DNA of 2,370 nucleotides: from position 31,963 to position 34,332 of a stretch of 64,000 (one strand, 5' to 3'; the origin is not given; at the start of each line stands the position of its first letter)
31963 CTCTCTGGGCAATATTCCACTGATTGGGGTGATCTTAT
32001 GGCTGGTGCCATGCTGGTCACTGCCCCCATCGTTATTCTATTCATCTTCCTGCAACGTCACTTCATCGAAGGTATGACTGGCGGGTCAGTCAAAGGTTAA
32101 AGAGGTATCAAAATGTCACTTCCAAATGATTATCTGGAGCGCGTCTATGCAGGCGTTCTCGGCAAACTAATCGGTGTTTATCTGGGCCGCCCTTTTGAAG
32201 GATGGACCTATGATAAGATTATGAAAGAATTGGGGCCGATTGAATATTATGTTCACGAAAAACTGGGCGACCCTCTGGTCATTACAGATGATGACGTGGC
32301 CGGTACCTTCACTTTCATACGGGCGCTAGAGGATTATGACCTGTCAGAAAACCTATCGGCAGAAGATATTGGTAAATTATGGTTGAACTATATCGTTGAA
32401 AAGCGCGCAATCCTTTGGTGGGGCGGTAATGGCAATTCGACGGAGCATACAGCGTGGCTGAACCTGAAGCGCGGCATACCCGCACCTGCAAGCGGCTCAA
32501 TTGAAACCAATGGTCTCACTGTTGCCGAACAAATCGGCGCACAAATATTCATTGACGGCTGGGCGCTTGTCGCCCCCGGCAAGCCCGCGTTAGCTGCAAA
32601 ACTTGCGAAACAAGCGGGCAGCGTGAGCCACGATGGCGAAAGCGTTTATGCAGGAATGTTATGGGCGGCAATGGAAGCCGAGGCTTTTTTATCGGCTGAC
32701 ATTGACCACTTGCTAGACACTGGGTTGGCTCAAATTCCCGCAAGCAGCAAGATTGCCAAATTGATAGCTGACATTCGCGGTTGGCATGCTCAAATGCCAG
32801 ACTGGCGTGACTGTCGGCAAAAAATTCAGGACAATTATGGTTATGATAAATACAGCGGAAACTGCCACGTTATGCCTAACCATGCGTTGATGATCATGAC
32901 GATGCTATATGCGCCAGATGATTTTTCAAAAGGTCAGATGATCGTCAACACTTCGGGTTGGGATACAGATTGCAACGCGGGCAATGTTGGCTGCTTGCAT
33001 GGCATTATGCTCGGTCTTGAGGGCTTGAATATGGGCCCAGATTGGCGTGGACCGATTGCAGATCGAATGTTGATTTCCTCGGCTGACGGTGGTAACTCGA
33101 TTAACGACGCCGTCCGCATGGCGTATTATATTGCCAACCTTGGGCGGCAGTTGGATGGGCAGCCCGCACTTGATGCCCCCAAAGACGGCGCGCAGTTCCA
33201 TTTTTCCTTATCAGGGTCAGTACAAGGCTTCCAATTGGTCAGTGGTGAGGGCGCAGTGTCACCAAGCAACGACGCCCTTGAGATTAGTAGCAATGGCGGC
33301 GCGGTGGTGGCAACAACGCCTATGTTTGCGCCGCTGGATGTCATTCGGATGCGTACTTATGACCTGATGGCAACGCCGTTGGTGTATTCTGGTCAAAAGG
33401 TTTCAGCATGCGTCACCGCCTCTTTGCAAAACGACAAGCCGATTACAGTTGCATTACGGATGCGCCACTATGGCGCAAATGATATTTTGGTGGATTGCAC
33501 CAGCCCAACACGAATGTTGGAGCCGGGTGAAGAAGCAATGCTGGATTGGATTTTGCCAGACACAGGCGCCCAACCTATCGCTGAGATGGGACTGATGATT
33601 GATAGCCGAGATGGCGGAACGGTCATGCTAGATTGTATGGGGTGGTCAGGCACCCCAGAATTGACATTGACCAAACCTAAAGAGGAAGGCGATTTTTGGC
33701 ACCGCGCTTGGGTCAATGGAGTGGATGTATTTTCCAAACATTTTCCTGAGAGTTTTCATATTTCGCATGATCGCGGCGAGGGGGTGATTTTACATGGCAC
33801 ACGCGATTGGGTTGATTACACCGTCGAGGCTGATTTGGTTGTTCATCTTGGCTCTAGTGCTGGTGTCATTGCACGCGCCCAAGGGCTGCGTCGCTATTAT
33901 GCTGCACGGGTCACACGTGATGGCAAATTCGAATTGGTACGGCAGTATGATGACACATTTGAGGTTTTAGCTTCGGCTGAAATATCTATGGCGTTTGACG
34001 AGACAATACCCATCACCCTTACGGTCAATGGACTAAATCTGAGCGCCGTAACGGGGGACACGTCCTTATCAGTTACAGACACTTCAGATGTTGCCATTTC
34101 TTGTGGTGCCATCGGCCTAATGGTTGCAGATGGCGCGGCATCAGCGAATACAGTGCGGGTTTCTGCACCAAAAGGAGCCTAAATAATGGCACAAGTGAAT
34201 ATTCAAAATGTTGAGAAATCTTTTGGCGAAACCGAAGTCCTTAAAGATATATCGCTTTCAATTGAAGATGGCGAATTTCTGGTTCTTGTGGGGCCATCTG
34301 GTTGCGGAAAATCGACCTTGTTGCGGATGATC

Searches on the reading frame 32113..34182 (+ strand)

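Call 16: search_protein_families(library=pfam, proteins=[window:32113-34182:+])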
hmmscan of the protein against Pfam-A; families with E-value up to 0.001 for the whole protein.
window:32113-34182:+ (689 aa): 1 family
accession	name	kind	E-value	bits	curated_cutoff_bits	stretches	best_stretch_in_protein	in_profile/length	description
PF03747.19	ADP_ribosyl_GH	-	9.1e-52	176.9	26.2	1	14-305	2-284/287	ADP-ribosylglycohydrolase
